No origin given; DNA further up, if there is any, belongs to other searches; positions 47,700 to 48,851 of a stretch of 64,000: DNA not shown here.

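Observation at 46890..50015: Tandem Tat-signal paralogues with an acetoacetate-decarboxylase-like pattern, co-oriented with an MFS transporter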

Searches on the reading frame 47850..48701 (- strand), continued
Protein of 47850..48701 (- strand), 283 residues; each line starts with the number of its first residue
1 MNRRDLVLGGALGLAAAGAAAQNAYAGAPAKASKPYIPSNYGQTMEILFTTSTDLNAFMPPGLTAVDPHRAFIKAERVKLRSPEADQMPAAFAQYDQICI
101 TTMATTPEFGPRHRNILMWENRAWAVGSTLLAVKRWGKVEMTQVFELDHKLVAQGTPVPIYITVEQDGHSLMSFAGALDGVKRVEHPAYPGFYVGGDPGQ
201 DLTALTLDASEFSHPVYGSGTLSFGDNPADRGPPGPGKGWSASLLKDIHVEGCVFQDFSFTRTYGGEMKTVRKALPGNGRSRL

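Call 25: search_solved_structures(query=A2, max_evalue=1, show_alignments=5)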
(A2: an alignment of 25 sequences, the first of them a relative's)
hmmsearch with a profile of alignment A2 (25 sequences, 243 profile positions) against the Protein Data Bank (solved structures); distinct sequences matched with E-value up to 1: 4.
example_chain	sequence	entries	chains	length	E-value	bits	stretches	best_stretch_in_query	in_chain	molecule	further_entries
6eej_A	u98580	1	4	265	1.8e-08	37.2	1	7-205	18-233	Acetoacetate decarboxylase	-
4zbo_A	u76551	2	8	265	1.9e-08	37.1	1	7-205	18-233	Acetoacetate decarboxylase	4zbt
4jm3_A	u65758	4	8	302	2.1e-07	33.7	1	10-205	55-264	Putative uncharacterized protein mppR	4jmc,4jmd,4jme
5upb_A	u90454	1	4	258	2e-05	27.2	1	26-230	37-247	Acetoacetate decarboxylase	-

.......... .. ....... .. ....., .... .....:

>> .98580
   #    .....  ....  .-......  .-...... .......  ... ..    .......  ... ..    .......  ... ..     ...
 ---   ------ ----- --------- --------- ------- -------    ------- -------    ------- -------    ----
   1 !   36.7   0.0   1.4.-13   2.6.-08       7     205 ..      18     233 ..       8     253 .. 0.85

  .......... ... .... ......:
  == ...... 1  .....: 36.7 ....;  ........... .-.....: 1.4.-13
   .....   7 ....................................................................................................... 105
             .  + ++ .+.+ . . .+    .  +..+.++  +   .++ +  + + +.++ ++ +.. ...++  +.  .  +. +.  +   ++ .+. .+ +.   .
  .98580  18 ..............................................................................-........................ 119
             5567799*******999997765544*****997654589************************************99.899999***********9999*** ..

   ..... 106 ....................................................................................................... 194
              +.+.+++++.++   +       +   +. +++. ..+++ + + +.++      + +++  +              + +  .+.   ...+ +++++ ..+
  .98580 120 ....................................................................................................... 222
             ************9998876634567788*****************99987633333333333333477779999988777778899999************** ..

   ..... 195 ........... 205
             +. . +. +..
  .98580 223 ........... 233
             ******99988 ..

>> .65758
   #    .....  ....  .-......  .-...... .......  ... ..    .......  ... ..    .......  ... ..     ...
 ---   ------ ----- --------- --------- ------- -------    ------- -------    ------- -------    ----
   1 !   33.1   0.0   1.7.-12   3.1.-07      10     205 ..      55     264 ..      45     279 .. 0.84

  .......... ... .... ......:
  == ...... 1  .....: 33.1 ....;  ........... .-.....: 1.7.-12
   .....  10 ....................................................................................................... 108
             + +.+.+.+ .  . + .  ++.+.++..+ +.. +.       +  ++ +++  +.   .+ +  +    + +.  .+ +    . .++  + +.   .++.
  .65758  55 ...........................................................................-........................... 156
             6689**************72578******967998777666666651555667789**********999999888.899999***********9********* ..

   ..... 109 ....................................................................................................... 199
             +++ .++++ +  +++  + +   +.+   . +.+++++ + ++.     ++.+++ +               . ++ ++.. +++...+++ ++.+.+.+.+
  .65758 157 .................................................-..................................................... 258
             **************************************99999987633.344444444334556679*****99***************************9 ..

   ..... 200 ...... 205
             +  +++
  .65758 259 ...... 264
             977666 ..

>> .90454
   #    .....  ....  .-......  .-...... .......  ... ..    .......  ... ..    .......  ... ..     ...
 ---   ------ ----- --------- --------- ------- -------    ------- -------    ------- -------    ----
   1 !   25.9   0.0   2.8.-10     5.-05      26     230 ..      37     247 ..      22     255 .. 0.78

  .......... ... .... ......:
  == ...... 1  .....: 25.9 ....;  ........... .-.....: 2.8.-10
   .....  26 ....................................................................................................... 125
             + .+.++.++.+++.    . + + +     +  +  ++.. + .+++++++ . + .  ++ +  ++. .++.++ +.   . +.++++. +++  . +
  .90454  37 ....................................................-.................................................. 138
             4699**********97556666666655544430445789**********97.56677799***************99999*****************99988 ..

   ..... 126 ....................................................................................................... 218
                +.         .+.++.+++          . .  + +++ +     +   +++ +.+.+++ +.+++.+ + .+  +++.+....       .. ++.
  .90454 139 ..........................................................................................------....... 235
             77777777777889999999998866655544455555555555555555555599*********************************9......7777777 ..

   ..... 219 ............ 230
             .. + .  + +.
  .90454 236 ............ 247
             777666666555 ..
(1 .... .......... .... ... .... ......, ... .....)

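Call 27: find_encoding_contigs(protein=P0001, flank=10000, max_places=4)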
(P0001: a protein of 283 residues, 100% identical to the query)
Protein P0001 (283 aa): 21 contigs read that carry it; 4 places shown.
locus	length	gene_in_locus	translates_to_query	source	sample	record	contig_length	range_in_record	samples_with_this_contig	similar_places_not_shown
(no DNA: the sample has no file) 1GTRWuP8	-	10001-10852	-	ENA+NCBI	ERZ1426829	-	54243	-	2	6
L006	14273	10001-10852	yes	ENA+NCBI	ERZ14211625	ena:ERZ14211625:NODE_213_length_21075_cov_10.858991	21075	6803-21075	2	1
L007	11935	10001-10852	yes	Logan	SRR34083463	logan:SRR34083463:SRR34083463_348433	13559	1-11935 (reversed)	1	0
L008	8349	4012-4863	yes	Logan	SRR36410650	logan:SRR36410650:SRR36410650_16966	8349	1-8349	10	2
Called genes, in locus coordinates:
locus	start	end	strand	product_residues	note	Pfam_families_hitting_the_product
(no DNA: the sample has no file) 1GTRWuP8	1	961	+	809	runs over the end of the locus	PF07715:Plug, PF00593:TonB_dep_Rec_b-barrel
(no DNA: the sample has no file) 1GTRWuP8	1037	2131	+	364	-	PF11288:DUF3089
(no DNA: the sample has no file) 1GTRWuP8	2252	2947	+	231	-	PF00857:Isochorismatase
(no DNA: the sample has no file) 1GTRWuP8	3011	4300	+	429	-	PF00330:Aconitase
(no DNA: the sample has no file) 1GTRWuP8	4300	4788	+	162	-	PF00694:Aconitase_C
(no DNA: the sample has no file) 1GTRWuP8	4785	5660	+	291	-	PF13714:PEP_mutase, PF00463:ICL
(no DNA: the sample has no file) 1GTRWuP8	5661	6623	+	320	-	PF01522:Polysacc_deac_1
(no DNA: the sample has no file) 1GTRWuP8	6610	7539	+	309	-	PF01522:Polysacc_deac_1 (weak)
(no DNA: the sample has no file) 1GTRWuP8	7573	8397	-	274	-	PF09339:HTH_IclR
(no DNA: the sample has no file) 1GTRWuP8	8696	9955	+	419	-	PF07690:MFS_1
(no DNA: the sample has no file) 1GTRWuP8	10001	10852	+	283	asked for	-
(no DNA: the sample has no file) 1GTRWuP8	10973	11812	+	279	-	-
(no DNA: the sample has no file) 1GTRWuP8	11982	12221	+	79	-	-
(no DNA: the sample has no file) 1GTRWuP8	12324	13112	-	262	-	-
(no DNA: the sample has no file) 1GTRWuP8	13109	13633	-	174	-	PF07638:Sigma70_ECF (weak), PF04542:Sigma70_r2, PF22029:PhyR_sigma2, PF13384:HTH_23 (faint), PF08281:Sigma70_r4_2, PF04545:Sigma70_r4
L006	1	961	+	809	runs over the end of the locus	PF07715:Plug, PF00593:TonB_dep_Rec_b-barrel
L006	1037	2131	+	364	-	PF11288:DUF3089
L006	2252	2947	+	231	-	PF00857:Isochorismatase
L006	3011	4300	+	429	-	PF00330:Aconitase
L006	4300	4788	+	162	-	PF00694:Aconitase_C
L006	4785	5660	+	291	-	PF13714:PEP_mutase, PF00463:ICL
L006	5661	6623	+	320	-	PF01522:Polysacc_deac_1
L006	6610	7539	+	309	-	PF01522:Polysacc_deac_1 (weak)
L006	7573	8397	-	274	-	PF09339:HTH_IclR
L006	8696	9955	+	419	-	PF07690:MFS_1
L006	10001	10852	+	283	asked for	-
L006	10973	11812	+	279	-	-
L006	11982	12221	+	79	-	-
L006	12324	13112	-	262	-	-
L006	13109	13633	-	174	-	PF07638:Sigma70_ECF (weak), PF04542:Sigma70_r2, PF22029:PhyR_sigma2, PF13384:HTH_23 (faint), PF08281:Sigma70_r4_2, PF04545:Sigma70_r4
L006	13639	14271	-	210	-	?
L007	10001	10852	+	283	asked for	-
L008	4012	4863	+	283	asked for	-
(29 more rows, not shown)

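Call 29: find_related_loci(query=A1, collection=genome_contigs, flank=10000)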
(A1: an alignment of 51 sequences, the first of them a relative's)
Query A1 (283 aa) in genome_contigs; peptide patterns used: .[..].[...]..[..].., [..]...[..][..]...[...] (x = any residue, [..] = any of these).
114 stretches matched a pattern; 6 encode a relative of the query (tblastn E <= 1e-3); 5 distinct loci.
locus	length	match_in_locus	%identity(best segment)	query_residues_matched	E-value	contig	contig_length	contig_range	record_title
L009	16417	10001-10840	69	1-283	1e-133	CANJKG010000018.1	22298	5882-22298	MAG: Caulobacteraceae bacterium isolate RH-23may17-1303 genome assembly, contig: RH-23may17-C16867, whole genome shotgun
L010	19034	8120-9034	60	1-283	1e-114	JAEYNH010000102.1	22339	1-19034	MAG: Proteobacteria bacterium isolate OH_CBB_103 k127_1124644, whole genome shotgun sequence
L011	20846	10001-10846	54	1-275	8e-98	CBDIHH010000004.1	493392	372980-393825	MAG: Caulobacteraceae bacterium isolate 78daf9a8-a3a1-4e7f-803e-de498bfe5e29 genome assembly, contig: contig_4, whole ge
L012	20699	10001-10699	57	41-272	1e-90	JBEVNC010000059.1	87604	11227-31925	MAG: Sphingobium sp. isolate T4R4BO_autometa_bin_0002 T4R4BO_autometa_bin_0002_k133_7895496, whole genome shotgun sequen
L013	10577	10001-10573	56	30-220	9e-72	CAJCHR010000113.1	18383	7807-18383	Actinobacteria bacterium 21-64-8 isolate BOG_genome_mining.111 genome assembly, contig: k141_6780587, whole genome shotg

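Call 30: find_encoding_contigs(protein=P0043, flank=10000, max_places=1)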
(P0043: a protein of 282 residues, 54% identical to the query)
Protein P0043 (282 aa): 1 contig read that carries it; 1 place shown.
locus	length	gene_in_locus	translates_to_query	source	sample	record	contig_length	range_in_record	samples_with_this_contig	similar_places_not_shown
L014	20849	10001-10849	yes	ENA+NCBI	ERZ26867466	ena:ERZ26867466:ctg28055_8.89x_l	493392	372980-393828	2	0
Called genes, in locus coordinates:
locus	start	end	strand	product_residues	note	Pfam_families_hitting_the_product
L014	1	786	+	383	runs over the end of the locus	PF01717:Meth_synt_2 (faint)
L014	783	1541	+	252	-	PF03328:HpcH_HpaI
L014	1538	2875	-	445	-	PF00083:Sugar_tr (weak), PF07690:MFS_1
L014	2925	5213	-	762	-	PF07715:Plug, PF00593:TonB_dep_Rec_b-barrel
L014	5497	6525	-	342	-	PF00356:LacI, PF00532:Peripla_BP_1, PF13407:Peripla_BP_4, PF13377:Peripla_BP_3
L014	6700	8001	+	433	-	PF00815:Histidinol_dh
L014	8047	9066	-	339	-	PF02311:AraC_binding (faint), PF00190:Cupin_1, PF07883:Cupin_2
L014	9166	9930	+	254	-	PF00975:Thioesterase, PF12697:Abhydrolase_6, PF06821:Ser_hydrolase (faint), PF12146:Hydrolase_4, PF00561:Abhydrolase_1, PF08386:Abhydrolase_4 (weak)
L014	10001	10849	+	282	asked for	-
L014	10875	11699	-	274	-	-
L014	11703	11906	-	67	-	-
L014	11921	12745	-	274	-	-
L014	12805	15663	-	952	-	-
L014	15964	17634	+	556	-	PF02776:TPP_enzyme_N, PF00205:TPP_enzyme_M, PF02775:TPP_enzyme_C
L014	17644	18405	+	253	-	-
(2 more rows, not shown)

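Call 31: find_encoding_contigs(protein=P0049, flank=10000, max_places=1)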
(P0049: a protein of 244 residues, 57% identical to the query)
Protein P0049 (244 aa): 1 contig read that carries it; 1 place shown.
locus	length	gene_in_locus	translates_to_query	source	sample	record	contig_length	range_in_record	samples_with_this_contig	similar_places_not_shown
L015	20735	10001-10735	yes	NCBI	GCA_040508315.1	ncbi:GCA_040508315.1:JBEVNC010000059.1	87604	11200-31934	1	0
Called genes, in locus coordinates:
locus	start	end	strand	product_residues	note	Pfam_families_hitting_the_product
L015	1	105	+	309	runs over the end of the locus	PF04199:Cyclase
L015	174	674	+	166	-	PF00885:DMRL_synthase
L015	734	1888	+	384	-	PF00296:Bac_luciferase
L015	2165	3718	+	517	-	PF00501:AMP-binding, PF13193:AMP-binding_C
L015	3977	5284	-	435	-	PF00083:Sugar_tr, PF07690:MFS_1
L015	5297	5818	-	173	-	PF00903:Glyoxalase, PF13468:Glyoxalase_3 (weak), PF13669:Glyoxalase_4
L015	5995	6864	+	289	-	PF00561:Abhydrolase_1, PF12146:Hydrolase_4, PF12697:Abhydrolase_6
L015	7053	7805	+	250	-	-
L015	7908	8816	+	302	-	PF00126:HTH_1, PF03466:LysR_substrate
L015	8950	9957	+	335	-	PF02492:cobW, PF07683:CobW_C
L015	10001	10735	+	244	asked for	-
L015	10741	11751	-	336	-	PF00561:Abhydrolase_1, PF12146:Hydrolase_4, PF12697:Abhydrolase_6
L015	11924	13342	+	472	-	PF07690:MFS_1, PF13347:MFS_2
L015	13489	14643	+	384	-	PF00296:Bac_luciferase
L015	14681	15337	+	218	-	PF00926:DHBP_synthase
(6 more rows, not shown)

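Call 32: find_encoding_contigs(protein=P0026, flank=10000, max_places=1)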
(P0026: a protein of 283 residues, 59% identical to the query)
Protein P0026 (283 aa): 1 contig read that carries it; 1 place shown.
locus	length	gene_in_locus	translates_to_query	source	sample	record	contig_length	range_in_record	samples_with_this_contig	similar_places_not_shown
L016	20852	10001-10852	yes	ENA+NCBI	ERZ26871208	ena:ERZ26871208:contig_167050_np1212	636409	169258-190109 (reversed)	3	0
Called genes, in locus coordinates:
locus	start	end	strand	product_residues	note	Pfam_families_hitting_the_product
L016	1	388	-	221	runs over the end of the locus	PF00694:Aconitase_C, PF27512:LeuD (weak), PF27434:LeuD_C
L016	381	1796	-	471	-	PF00330:Aconitase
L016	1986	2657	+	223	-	PF00857:Isochorismatase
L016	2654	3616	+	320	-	PF01522:Polysacc_deac_1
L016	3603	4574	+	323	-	PF01522:Polysacc_deac_1 (weak)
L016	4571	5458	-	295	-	PF09339:HTH_IclR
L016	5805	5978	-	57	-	-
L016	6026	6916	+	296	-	PF07690:MFS_1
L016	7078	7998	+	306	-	-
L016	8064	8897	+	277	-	-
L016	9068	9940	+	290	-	-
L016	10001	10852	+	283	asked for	-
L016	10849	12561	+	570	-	PF07637:PSD5, PF07631:PSD4, PF07627:PSCyt3, PF07624:PSD2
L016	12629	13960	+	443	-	PF07586:HXXSHH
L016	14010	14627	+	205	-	PF07719:TPR_2 (faint), PF13432:TPR_16 (weak), PF13371:TPR_9 (weak)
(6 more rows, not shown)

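Call 33: find_encoding_contigs(protein=P0034, flank=10000, max_places=1)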
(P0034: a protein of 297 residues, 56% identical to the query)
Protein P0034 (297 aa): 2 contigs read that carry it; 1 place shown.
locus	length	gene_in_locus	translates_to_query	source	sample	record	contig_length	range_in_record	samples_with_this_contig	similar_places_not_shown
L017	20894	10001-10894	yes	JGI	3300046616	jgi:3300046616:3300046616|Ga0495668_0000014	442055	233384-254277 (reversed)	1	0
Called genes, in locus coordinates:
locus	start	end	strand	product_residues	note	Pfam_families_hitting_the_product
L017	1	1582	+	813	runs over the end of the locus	PF07715:Plug, PF00593:TonB_dep_Rec_b-barrel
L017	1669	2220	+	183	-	-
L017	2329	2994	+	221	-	PF00857:Isochorismatase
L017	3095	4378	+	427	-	PF00330:Aconitase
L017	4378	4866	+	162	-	PF00694:Aconitase_C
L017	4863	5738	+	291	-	PF13714:PEP_mutase, PF00463:ICL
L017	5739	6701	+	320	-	PF01522:Polysacc_deac_1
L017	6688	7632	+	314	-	PF01522:Polysacc_deac_1 (weak)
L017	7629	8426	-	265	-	PF09339:HTH_IclR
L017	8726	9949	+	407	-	PF07690:MFS_1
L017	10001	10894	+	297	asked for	-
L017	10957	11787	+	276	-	-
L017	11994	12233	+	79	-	-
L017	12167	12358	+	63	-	-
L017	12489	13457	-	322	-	PF08240:ADH_N, PF00107:ADH_zinc_N, PF13602:ADH_zinc_N_2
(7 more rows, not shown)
